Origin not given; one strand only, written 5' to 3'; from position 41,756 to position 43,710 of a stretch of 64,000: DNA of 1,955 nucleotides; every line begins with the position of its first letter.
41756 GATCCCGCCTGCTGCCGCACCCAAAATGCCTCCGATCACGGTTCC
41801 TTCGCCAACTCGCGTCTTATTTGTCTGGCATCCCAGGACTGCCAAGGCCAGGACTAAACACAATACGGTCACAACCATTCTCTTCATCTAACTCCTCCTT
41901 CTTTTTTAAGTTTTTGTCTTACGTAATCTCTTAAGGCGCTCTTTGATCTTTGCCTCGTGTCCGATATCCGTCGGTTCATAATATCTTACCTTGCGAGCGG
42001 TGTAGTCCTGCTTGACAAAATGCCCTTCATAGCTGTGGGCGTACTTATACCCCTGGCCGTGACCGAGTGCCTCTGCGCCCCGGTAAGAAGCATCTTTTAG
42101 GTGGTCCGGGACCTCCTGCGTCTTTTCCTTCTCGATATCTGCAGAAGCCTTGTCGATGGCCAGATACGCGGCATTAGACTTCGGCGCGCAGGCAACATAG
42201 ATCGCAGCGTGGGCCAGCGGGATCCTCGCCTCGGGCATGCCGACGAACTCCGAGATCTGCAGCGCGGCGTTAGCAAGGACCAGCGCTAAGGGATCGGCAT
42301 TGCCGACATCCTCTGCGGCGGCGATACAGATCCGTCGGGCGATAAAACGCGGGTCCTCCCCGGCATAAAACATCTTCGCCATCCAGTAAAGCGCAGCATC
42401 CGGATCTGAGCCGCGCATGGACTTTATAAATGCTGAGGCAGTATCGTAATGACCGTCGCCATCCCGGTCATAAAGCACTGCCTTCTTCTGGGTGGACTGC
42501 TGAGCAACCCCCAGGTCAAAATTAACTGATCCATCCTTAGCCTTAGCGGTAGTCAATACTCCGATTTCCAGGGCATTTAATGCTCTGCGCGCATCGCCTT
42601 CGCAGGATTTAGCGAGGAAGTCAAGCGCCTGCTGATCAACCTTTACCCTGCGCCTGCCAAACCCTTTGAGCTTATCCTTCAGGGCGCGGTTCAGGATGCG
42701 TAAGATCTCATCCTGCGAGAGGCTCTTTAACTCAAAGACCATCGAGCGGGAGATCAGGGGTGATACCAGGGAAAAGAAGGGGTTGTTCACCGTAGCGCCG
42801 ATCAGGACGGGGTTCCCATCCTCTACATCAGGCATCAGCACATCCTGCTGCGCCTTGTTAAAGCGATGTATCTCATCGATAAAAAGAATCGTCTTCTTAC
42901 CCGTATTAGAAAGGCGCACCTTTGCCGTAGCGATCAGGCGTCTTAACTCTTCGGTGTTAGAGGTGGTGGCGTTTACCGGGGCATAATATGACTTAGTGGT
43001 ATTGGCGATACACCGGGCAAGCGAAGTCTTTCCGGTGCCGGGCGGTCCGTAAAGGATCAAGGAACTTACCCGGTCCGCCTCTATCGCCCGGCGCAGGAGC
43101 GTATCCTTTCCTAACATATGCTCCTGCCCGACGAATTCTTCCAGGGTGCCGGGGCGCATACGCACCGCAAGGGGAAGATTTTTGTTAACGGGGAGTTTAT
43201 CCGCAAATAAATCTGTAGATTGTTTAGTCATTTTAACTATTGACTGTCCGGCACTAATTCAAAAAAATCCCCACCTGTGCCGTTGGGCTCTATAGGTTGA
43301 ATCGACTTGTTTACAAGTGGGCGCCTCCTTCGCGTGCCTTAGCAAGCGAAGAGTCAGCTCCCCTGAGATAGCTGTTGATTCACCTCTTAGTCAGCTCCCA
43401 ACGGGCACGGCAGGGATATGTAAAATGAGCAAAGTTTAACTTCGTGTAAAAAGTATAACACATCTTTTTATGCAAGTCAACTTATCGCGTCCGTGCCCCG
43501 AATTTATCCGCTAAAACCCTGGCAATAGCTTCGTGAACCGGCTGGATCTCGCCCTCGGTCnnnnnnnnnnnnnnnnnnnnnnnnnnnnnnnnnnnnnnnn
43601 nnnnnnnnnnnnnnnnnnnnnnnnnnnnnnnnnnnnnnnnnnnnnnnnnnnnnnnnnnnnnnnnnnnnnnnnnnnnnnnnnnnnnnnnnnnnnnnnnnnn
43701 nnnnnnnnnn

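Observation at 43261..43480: Self-contained promoter-to-U-run unit encoding a structured RNA of about 185 nt between pheT and rarA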

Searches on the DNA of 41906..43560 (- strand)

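Call 4: search_rna_families(source=window, start=43150, end=43560, threshold=evalue, max_evalue=10, show_alignments=4)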
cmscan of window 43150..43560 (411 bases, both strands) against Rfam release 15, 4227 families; matches with E-value up to 10: 1.
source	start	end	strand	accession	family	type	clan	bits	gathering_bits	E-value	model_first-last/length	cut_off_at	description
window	43264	43419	-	RF00013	6S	Gene;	-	58.2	46.4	3.7e-11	1-187/187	no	6S / SsrS RNA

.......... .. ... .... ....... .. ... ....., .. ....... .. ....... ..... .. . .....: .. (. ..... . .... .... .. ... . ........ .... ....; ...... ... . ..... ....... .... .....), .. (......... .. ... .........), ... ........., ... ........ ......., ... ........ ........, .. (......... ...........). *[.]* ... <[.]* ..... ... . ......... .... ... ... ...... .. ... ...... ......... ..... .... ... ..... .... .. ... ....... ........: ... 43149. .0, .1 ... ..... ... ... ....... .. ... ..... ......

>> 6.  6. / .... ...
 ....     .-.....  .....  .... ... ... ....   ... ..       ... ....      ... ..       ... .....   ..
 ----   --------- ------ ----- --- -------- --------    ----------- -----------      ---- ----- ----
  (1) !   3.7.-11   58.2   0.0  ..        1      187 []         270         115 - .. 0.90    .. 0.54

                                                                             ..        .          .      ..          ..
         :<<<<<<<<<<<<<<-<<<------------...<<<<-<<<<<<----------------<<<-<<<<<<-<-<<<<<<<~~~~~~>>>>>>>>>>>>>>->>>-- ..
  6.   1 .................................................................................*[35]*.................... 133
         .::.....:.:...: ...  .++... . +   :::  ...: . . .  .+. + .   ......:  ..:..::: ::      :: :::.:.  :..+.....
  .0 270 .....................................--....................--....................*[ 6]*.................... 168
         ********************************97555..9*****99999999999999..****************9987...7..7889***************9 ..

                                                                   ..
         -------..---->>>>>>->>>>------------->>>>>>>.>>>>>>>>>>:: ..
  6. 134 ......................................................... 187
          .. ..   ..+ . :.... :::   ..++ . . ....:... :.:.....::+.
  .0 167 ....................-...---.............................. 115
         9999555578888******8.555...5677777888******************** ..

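Call 14: build_rna_model(alignment_id=A1)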
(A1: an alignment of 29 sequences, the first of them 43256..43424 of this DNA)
Model R1 built from alignment A1 (29 sequences, 186 columns); structure: RNAalifold consensus.
model positions 171; base pairs 30; branch points 1; effective number of sequences 3.81; information 0.59 bits per position. Calibrated on 0.2 Mb of random sequence (short: E-values are rough).
structure used (alignment columns):
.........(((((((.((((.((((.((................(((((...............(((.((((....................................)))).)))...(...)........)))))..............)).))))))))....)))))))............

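Call 17: search_with_rna_model(model_id=R1, sources=[window, L001, L002, L003, L004, L005, L006, L007, L008, L009, L010, L011, L012, L013, L014, L015, L016, L017, L018, L019, L020, L021, L022, L023, L024, L025, L026, L027, L028, L029, L030, L031, L032, L033, L034, L035, L036, L037, L038, L039, L040, L041, L042, L043, L044, L045, L046, L047, L048, L049, L050, L051, L052, L053, L054, L055, L056, L057, L058, L059, L060, L061, L062, L063, L064, L065, L066, L067, L068, L069, L070, L071, L072, L073, L074, L075, L076, L077, L078, L079, L080], max_evalue=1, make_alignment=true)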
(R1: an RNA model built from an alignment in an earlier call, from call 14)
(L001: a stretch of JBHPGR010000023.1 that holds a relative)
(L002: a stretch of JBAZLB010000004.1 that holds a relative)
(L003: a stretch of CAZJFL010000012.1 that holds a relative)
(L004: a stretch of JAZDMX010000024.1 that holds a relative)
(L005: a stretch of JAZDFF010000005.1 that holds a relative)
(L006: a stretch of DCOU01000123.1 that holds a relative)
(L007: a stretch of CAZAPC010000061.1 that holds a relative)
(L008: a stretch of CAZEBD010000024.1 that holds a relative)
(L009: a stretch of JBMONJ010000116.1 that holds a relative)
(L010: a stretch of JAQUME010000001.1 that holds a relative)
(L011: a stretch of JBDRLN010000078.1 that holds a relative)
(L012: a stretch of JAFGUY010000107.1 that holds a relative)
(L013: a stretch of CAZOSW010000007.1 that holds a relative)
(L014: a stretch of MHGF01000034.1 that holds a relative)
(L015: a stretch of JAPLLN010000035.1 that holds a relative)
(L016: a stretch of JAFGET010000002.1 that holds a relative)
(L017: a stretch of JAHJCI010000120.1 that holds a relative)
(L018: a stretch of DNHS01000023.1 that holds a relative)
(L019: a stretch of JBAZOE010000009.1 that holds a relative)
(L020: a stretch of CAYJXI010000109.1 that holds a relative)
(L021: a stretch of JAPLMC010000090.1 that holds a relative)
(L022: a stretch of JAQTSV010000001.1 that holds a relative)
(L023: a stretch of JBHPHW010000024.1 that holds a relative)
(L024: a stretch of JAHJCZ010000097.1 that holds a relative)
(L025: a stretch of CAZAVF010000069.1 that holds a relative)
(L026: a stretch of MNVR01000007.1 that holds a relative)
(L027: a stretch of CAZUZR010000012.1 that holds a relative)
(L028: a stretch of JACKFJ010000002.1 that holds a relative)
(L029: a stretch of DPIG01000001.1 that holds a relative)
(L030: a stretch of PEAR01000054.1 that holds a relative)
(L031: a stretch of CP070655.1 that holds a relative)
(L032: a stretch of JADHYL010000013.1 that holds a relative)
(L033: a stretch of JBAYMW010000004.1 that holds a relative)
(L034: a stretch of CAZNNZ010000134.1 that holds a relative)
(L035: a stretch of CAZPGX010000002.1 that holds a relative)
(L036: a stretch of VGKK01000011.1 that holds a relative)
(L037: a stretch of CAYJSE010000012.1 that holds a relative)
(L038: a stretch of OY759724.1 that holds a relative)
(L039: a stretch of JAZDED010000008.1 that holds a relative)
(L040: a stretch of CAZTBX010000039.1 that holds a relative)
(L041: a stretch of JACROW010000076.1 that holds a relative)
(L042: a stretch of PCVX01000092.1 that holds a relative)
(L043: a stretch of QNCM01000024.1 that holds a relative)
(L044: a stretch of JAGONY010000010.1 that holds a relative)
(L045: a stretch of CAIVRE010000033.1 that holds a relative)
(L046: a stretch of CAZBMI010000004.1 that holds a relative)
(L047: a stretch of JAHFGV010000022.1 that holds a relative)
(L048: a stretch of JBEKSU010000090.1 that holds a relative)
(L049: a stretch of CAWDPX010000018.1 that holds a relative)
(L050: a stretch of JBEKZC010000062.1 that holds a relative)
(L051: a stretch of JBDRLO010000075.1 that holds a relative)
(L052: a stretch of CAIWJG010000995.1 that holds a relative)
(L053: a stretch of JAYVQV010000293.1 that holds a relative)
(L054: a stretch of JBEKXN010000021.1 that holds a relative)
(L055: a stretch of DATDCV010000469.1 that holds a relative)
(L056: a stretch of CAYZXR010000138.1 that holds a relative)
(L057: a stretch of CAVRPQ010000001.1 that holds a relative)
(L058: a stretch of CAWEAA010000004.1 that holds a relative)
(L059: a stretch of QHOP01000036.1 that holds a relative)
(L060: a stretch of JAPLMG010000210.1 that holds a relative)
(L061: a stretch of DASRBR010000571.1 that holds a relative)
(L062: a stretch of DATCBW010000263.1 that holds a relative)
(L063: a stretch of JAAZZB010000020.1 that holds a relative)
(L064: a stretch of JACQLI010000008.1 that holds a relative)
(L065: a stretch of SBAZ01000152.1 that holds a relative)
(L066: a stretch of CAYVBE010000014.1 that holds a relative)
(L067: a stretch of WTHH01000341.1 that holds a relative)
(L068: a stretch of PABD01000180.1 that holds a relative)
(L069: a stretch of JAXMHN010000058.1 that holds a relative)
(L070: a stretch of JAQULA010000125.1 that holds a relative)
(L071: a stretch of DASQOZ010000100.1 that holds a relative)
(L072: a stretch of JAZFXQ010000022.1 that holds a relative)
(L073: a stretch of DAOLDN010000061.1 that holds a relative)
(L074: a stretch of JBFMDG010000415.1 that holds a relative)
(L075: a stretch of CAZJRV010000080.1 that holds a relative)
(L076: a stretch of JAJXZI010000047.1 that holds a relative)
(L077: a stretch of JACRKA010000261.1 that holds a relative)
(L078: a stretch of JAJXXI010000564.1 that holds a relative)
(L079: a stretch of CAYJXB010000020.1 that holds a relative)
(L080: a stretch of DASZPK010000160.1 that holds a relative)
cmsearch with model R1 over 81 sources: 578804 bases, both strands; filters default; matches with E-value up to 1: 102.
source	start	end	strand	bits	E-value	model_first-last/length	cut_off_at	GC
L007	2024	2193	+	168.4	6.2e-41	1-171/171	no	0.41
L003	2796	2967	+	161.1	4.5e-39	1-171/171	no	0.47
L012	2813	2983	+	160.9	5.3e-39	1-171/171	no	0.41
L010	2828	3001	+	159.8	1e-38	1-171/171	no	0.49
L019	2618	2791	+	159.7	1e-38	1-171/171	no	0.48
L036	2646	2822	+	156.4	7.3e-38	1-171/171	no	0.44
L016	1869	2038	+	152.6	7e-37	1-171/171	no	0.48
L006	2692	2863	+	151.2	1.5e-36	1-171/171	no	0.47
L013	2674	2845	+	150.5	2.3e-36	1-171/171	no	0.45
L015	2815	2987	+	146.1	3.2e-35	1-171/171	no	0.5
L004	2837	2983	+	142.3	2.9e-34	1-171/171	no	0.43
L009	2652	2821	+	136.1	1.2e-32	1-171/171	no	0.5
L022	2628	2798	+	135.9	1.3e-32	1-171/171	no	0.43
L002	2783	2955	+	133.9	4.2e-32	1-171/171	no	0.48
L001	2808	2976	+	133.3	6e-32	1-171/171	no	0.5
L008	2832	3007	+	132.1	1.2e-31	1-171/171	no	0.49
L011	2658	2827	+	131.6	1.6e-31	1-171/171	no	0.5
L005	2619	2787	+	130.7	2.8e-31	1-171/171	no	0.44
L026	2707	2874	+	130.3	3.5e-31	1-171/171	no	0.53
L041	1252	1426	+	124.8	8.6e-30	1-171/171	no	0.46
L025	2725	2897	+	118.8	3.1e-28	1-171/171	no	0.55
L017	642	812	+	117.2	7.7e-28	1-171/171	no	0.45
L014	2768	2939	+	117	8.9e-28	1-171/171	no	0.52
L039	2791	2962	+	116.3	1.3e-27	1-171/171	no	0.5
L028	2775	2938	+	107.3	2.7e-25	1-171/171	no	0.48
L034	2390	2556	+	101.9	6.4e-24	1-171/171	no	0.48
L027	2759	2956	+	100.9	1.2e-23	1-171/171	no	0.38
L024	2804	2969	+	100.6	1.4e-23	1-171/171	no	0.47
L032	2785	2959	+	99.1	3.2e-23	1-171/171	no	0.46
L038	2785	2953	+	97.9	6.9e-23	1-171/171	no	0.46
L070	2621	2794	+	95.9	2.1e-22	1-171/171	no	0.47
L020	2079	2245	+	91.2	3.6e-21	1-171/171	no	0.41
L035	2118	2264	+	90.1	6.8e-21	1-171/171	no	0.46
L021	1209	1407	+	89.8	7.9e-21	1-171/171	no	0.42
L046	2677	2873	+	87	4.2e-20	1-171/171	no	0.46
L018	2742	2940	+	86.5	5.6e-20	1-171/171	no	0.45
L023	2791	2990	+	83.7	2.9e-19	1-171/171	no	0.41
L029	75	246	+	79.3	3.9e-18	1-171/171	no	0.49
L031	2740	2939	+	76.5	2e-17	1-171/171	no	0.47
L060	2431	2605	+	76.2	2.5e-17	1-171/171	no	0.46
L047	2756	2953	+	71.3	4.3e-16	1-171/171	no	0.57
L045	2751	2916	+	64.7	2.1e-14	1-171/171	no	0.46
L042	2789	2985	+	61.8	1.1e-13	1-171/171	no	0.64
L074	98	293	+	61.1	1.7e-13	1-171/171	no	0.51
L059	2410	2605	+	57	1.9e-12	1-171/171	no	0.49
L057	2663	2856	+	56.9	2.1e-12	1-171/171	no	0.53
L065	2704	2889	+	55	6.3e-12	1-171/171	no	0.66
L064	1569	1744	+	53.7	1.3e-11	1-171/171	no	0.49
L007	2020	2189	-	53.3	1.7e-11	1-171/171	no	0.42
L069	2406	2602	+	52.6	2.6e-11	1-171/171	no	0.46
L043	2791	2934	+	47.2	6.4e-10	12-156/171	no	0.54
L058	2647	2840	+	46.8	7.9e-10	1-171/171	no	0.49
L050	920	1113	+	44.9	2.4e-09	1-171/171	no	0.51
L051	2714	2857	+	43.8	4.6e-09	12-156/171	no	0.46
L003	2792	2963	-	43.8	4.6e-09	1-171/171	no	0.46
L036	2642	2818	-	43.4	5.8e-09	1-171/171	no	0.44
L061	1505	1698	+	43.4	5.8e-09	1-171/171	no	0.44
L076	2635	2827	+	41.2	2.1e-08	1-171/171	no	0.53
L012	2809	2979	-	38.5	1e-07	1-171/171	no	0.42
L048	2677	2870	+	37.6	1.8e-07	1-171/171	no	0.52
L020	2075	2241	-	37.4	2e-07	1-171/171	no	0.41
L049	2659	2852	+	37.2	2.3e-07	1-171/171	no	0.5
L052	2659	2852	+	36.9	2.7e-07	1-171/171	no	0.49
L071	2619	2810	+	36.7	3e-07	1-171/171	no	0.52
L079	2801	3008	+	36.2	4e-07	1-171/171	no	0.56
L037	2758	2962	+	34.8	9.1e-07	1-171/171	no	0.59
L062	1255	1445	+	34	1.5e-06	1-171/171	no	0.5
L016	1865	2034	-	33.7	1.8e-06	1-171/171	no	0.48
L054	2647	2840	+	33.6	1.9e-06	1-171/171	no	0.51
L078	1024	1215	+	33.3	2.2e-06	1-171/171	no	0.49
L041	1248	1422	-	32.1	4.6e-06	1-171/171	no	0.46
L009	2648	2817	-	31.1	8.4e-06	1-171/171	no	0.48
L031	2736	2935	-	29.6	2e-05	1-171/171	no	0.46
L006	2688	2859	-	28.9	2.9e-05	1-171/171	no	0.47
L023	2787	2986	-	28.6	3.5e-05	1-171/171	no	0.41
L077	2679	2874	+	28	5.2e-05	1-171/171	no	0.52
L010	2824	2997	-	27.7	6e-05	1-171/171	no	0.48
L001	2804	2972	-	27.6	6.4e-05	1-171/171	no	0.51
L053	320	515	+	26.9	9.8e-05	1-171/171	no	0.51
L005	2615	2783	-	26.5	0.00013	1-171/171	no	0.44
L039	2787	2958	-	26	0.00017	1-171/171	no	0.49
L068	2798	3002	+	25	0.0003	1-171/171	no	0.5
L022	2624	2794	-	24.4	0.00043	1-171/171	no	0.43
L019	2614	2787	-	23.8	0.0006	1-171/171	no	0.48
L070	2617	2790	-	23.7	0.00066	1-171/171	no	0.45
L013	2670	2841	-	23.4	0.00078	1-171/171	no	0.45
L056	1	99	+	22.7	0.0011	70-171/171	5'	0.57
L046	2673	2869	-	21.8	0.002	1-171/171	no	0.45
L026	2703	2870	-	21.1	0.003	1-171/171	no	0.54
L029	71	242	-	20.3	0.0048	1-171/171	no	0.48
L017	638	808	-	19.8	0.0063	1-171/171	no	0.43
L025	2721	2893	-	18.6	0.013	1-171/171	no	0.55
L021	1205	1403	-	18.3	0.016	1-171/171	no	0.42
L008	2828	3003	-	17.7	0.022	1-171/171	no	0.49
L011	2654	2823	-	17.5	0.025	1-171/171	no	0.51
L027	2755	2952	-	16.5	0.046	1-171/171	no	0.38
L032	2781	2955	-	14.8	0.12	1-171/171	no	0.47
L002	2784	2951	-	14.5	0.15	1-171/171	no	0.49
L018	2738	2936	-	14.4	0.16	1-171/171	no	0.46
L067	393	584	+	14.1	0.19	1-171/171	no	0.48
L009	817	875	-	12.6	0.43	1-171/171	no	0.44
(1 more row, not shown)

Alignment A2: 102 matches aligned to the model, 355 columns, each read 5' to 3' on its own strand. Consensus structure (alignment columns), stored with it:
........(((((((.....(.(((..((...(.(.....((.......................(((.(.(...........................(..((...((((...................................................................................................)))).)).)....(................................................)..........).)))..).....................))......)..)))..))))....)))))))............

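Call 19: search_with_rna_model(model_id=R1, sources=[window, L002, L003, L004, L005, L006, L007, L008, L009, L010, L011, L012, L013, L014, L015, L016, L017, L018, L019, L020, L021, L022, L023, L024, L025, L026, L027, L028, L029, L030, L031, L032, L033, L034, L035, L036, L037, L038, L039, L040, L041, L042, L043, L044, L045, L046, L047, L048, L049, L050, L051, L052, L053, L054, L055, L056, L057, L058, L059, L060, L061, L062, L063, L064, L065, L066, L067, L068, L069, L070, L071, L072, L073, L074, L075, L076, L077, L078, L079, L080], max_evalue=1.4e-11, make_alignment=true)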
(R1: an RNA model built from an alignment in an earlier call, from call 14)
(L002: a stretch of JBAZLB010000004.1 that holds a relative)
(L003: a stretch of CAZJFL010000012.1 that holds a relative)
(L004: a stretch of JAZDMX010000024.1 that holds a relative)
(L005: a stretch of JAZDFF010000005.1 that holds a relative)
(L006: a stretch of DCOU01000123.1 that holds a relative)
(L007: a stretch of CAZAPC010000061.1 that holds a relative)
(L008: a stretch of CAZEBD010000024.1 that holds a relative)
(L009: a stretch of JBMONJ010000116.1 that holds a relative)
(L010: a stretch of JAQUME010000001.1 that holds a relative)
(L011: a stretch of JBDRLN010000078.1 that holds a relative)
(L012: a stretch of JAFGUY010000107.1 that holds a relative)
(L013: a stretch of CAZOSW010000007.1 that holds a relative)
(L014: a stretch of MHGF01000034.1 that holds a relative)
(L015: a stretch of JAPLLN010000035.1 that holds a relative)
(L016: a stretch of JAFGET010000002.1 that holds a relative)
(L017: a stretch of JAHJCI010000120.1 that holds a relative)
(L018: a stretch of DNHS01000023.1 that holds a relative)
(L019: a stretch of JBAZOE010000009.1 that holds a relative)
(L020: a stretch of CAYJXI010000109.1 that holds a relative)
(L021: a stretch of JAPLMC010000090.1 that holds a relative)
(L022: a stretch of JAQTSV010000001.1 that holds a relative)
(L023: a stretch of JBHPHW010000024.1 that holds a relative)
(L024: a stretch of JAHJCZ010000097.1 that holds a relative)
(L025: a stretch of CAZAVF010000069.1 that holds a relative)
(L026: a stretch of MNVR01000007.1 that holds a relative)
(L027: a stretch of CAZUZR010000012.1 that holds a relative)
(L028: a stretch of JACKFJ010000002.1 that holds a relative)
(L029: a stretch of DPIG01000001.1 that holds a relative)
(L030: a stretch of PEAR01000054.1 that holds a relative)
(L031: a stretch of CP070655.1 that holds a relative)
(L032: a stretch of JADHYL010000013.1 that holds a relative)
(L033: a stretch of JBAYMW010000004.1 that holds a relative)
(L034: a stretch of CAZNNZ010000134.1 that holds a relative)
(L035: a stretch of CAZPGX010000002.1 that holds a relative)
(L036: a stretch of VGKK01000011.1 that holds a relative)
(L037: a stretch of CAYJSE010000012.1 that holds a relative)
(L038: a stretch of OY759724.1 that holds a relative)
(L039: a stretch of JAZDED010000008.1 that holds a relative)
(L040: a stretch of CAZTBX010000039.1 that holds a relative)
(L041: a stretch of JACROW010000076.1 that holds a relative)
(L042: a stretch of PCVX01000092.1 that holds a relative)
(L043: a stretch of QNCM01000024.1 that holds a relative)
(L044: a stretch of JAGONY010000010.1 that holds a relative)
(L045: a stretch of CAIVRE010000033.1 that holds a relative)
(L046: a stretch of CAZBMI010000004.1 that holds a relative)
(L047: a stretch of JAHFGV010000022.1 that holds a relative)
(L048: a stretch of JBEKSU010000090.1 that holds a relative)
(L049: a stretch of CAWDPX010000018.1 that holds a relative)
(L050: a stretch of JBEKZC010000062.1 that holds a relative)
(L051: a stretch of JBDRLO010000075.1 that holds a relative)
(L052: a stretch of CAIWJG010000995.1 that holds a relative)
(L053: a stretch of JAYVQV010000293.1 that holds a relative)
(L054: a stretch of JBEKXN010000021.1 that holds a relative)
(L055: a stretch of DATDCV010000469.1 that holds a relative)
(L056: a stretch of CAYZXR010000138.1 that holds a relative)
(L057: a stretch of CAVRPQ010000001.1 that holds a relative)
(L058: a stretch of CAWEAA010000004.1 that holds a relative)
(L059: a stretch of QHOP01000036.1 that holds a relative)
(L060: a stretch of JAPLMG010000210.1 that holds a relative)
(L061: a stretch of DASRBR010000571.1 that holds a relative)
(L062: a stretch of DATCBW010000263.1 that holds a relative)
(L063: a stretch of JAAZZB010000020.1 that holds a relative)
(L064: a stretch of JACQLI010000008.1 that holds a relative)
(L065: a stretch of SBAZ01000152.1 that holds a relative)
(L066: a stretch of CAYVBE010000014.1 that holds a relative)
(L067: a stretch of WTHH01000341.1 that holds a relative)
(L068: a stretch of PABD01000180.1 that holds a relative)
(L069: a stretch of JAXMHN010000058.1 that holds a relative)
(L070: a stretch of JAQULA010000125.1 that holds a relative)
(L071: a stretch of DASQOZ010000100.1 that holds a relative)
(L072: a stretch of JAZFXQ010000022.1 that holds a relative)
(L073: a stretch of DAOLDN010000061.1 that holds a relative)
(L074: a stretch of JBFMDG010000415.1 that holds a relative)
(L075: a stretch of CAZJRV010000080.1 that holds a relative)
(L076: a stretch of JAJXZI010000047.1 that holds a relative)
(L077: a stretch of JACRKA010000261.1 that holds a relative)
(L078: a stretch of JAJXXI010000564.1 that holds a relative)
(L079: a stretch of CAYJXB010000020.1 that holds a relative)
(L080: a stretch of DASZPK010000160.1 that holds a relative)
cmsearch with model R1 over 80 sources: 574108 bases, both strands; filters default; matches with E-value up to 1.4e-11: 48.
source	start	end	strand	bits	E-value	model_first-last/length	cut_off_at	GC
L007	2024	2193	+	168.4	6.1e-41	1-171/171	no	0.41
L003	2796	2967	+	161.1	4.4e-39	1-171/171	no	0.47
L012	2813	2983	+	160.9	5.3e-39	1-171/171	no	0.41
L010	2828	3001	+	159.8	9.9e-39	1-171/171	no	0.49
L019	2618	2791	+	159.7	1e-38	1-171/171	no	0.48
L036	2646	2822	+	156.4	7.3e-38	1-171/171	no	0.44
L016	1869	2038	+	152.6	7e-37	1-171/171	no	0.48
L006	2692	2863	+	151.2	1.5e-36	1-171/171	no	0.47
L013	2674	2845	+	150.5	2.3e-36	1-171/171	no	0.45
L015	2815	2987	+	146.1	3.2e-35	1-171/171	no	0.5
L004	2837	2983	+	142.3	2.9e-34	1-171/171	no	0.43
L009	2652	2821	+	136.1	1.1e-32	1-171/171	no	0.5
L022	2628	2798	+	135.9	1.3e-32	1-171/171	no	0.43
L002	2783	2955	+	133.9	4.2e-32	1-171/171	no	0.48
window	43256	43424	-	132.7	8.6e-32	1-171/171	no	0.51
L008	2832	3007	+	132.1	1.2e-31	1-171/171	no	0.49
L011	2658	2827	+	131.6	1.6e-31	1-171/171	no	0.5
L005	2619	2787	+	130.7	2.7e-31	1-171/171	no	0.44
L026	2707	2874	+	130.3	3.4e-31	1-171/171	no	0.53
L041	1252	1426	+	124.8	8.5e-30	1-171/171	no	0.46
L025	2725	2897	+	118.8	3.1e-28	1-171/171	no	0.55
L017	642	812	+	117.2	7.7e-28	1-171/171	no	0.45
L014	2768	2939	+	117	8.8e-28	1-171/171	no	0.52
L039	2791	2962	+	116.3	1.3e-27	1-171/171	no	0.5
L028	2775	2938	+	107.3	2.7e-25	1-171/171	no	0.48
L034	2390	2556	+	101.9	6.3e-24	1-171/171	no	0.48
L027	2759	2956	+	100.9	1.2e-23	1-171/171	no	0.38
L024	2804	2969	+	100.6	1.4e-23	1-171/171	no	0.47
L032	2785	2959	+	99.1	3.2e-23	1-171/171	no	0.46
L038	2785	2953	+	97.9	6.8e-23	1-171/171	no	0.46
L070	2621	2794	+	95.9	2.1e-22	1-171/171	no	0.47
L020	2079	2245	+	91.2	3.5e-21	1-171/171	no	0.41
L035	2118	2264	+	90.1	6.7e-21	1-171/171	no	0.46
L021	1209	1407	+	89.8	7.9e-21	1-171/171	no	0.42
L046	2677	2873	+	87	4.2e-20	1-171/171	no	0.46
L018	2742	2940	+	86.5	5.6e-20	1-171/171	no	0.45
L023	2791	2990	+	83.7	2.9e-19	1-171/171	no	0.41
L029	75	246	+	79.3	3.9e-18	1-171/171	no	0.49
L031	2740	2939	+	76.5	2e-17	1-171/171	no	0.47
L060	2431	2605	+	76.2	2.4e-17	1-171/171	no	0.46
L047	2756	2953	+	71.3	4.2e-16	1-171/171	no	0.57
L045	2751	2916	+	64.7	2e-14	1-171/171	no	0.46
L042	2789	2985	+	61.8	1.1e-13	1-171/171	no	0.64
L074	98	293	+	61.1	1.7e-13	1-171/171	no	0.51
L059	2410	2605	+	57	1.9e-12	1-171/171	no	0.49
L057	2663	2856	+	56.9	2e-12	1-171/171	no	0.53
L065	2704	2889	+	55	6.3e-12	1-171/171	no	0.66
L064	1569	1744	+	53.7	1.3e-11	1-171/171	no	0.49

Alignment A3: 48 matches aligned to the model, 264 columns, each read 5' to 3' on its own strand. Consensus structure (alignment columns), stored with it:
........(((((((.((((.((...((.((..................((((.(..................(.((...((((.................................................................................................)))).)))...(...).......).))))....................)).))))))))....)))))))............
